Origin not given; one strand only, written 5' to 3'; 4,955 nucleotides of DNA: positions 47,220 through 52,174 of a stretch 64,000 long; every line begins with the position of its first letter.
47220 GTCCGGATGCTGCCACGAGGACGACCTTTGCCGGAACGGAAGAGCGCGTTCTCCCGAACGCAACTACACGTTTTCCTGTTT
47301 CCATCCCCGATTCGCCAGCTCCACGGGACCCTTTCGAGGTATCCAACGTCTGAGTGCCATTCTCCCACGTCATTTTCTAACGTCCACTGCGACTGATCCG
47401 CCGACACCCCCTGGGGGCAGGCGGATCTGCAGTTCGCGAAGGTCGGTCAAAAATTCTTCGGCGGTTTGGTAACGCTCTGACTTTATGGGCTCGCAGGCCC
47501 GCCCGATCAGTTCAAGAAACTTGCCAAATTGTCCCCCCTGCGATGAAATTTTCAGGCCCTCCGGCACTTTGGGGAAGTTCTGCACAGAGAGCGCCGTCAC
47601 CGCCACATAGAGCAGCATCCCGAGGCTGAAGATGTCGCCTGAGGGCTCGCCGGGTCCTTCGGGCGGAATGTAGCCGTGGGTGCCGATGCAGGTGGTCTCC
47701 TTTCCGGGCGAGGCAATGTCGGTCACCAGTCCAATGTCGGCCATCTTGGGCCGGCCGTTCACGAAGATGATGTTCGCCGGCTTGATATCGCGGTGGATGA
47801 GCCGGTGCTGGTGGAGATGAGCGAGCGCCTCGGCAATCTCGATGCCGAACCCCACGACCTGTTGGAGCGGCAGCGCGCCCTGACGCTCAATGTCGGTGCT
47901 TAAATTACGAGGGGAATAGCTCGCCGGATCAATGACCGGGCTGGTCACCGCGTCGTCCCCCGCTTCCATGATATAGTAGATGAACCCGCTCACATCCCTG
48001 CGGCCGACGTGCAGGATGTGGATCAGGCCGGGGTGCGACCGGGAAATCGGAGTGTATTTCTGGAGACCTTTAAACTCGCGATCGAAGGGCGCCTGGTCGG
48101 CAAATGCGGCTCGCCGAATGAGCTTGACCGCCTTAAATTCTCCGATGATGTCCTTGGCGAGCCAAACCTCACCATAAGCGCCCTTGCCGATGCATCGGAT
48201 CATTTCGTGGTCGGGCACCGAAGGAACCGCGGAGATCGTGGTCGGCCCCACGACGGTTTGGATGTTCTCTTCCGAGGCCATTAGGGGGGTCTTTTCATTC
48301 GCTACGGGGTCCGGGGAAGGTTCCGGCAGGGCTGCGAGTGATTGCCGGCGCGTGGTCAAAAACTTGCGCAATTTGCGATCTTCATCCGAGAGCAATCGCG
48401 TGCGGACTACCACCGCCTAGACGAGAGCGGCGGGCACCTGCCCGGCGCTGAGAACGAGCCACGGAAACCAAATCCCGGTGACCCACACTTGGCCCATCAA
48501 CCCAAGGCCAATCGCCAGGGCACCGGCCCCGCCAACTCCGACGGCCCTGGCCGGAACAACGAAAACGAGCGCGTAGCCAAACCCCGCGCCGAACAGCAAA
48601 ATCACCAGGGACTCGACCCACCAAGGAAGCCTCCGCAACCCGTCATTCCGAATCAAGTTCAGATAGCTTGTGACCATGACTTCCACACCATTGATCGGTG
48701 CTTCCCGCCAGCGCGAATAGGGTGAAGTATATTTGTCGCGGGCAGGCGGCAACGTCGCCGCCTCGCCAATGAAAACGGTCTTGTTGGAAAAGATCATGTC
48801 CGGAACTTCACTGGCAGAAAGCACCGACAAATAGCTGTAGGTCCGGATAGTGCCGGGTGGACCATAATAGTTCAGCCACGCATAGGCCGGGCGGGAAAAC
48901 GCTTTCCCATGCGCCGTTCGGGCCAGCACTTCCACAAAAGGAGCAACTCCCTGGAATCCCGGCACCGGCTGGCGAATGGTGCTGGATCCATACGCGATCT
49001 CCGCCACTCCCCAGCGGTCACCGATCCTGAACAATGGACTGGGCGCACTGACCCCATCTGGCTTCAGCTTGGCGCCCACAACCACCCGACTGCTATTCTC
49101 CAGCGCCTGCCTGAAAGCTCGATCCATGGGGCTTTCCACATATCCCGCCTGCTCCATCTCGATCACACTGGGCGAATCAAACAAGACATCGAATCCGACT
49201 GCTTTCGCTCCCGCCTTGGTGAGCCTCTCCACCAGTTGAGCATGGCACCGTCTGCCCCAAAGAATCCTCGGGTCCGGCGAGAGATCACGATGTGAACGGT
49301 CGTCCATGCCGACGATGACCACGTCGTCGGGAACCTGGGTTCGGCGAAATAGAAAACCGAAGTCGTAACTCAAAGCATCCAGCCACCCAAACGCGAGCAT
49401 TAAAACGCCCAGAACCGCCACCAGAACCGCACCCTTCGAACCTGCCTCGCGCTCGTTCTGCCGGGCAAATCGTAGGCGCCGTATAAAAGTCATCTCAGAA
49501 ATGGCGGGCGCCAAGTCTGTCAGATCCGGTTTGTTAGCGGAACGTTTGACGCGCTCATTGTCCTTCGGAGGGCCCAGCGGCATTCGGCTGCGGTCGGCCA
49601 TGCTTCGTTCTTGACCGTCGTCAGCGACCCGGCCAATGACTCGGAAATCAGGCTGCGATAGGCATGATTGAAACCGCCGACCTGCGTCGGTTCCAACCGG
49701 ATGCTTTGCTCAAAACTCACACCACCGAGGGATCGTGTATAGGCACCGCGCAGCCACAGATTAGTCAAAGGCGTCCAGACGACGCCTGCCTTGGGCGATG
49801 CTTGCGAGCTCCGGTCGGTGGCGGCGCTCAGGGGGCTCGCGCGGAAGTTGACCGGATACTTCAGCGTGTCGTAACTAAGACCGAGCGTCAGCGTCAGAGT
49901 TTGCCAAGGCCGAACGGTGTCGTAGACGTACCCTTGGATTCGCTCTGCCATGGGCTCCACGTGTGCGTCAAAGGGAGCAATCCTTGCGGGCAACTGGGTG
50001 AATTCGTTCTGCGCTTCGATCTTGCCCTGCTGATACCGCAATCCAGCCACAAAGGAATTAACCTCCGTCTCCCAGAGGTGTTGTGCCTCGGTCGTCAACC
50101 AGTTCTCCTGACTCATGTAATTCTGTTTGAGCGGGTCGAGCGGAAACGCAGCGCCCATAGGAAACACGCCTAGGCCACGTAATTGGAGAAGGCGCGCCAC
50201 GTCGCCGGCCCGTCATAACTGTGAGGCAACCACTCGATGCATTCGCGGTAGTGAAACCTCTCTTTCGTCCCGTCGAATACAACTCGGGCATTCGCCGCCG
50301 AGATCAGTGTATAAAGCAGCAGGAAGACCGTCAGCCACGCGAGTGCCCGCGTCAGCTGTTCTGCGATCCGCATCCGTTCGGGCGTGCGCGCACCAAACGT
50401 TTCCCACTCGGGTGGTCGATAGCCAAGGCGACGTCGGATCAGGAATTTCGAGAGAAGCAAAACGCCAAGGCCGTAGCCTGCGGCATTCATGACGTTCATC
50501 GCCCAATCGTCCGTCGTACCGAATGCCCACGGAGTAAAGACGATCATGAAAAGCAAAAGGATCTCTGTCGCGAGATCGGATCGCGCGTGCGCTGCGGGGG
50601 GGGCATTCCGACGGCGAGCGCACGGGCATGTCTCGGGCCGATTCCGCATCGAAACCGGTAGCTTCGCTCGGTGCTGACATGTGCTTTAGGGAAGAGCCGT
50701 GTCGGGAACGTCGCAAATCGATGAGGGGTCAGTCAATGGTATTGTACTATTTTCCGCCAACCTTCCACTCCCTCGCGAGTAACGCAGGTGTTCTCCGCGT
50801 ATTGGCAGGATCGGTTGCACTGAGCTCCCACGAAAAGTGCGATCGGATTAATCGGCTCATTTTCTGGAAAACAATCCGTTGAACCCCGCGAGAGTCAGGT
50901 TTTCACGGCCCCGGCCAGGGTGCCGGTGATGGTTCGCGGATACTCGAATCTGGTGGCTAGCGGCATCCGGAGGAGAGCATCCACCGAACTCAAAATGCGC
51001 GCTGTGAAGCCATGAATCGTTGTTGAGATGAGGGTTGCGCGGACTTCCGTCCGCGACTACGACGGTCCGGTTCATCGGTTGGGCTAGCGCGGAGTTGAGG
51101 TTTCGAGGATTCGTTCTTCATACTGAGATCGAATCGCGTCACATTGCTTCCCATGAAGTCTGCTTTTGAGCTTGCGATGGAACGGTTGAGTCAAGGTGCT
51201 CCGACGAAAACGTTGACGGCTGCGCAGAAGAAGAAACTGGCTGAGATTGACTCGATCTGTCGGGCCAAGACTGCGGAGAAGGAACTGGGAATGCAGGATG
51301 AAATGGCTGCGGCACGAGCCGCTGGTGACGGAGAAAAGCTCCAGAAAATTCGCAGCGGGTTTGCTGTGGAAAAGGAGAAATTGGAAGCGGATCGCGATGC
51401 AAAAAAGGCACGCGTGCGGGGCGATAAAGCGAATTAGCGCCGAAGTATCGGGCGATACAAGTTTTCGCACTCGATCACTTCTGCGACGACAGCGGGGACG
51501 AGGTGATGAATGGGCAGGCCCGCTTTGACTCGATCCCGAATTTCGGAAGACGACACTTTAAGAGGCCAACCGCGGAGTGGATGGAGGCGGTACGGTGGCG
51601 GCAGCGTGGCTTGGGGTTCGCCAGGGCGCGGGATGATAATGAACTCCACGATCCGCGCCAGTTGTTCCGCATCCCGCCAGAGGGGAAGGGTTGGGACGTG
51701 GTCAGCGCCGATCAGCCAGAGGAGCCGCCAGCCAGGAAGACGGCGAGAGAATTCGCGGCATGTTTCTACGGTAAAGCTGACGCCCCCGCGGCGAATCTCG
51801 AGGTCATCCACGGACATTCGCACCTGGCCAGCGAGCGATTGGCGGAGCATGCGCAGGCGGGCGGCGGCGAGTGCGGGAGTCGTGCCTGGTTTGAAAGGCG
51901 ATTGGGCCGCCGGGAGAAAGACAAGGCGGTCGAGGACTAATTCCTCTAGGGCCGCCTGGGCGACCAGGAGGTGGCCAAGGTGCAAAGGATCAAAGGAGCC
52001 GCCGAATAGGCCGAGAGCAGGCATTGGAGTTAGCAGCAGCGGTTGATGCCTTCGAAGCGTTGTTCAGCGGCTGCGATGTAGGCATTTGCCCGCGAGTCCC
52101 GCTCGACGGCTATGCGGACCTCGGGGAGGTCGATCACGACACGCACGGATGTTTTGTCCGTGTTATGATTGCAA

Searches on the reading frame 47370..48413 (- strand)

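Call 28: search_protein_families(library=pfam, proteins=[window:47370-48413:-], max_evalue=0.001)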
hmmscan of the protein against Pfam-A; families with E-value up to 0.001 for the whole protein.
window:47370-48413:- (347 aa): 2 families
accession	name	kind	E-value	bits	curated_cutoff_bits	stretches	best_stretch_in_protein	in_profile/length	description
PF00069.31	Pkinase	-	4.5e-25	89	31.7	1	72-274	4-193/263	Protein kinase domain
PF07714.23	PK_Tyr_Ser-Thr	-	1.2e-11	44.9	23.1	1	71-269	3-195/258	Protein tyrosine and serine/threonine kinase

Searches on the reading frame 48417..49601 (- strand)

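Call 24: search_protein_families(library=pfam, proteins=[window:48417-49601:-], max_evalue=0.0001)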
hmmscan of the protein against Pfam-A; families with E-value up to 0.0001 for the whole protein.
window:48417-49601:- (394 aa): 1 family
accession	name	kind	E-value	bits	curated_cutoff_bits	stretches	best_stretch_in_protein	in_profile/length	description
PF05226.16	CHASE2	-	6.6e-34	118.1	26.3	1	59-338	2-252/257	CHASE2 domain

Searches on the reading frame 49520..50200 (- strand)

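Call 24: search_protein_families(library=pfam, proteins=[window:49520-50200:-], max_evalue=0.0001)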
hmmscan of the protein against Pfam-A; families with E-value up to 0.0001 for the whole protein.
window:49520-50200:- (226 aa): 1 family
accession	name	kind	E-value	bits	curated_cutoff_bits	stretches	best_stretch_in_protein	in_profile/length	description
PF00593.30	TonB_dep_Rec_b-barrel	-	1.1e-08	35.8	27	1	25-159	103-242/436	TonB dependent receptor-like, beta-barrel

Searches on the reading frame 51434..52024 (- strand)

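Call 28: search_protein_families(library=pfam, proteins=[window:51434-52024:-], max_evalue=0.001)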
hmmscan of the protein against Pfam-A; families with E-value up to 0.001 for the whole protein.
window:51434-52024:- (196 aa): 1 family
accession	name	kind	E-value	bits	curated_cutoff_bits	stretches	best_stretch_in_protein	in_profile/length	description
PF01467.32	CTP_transf_like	-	2.8e-18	66.8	21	1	6-165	1-133/133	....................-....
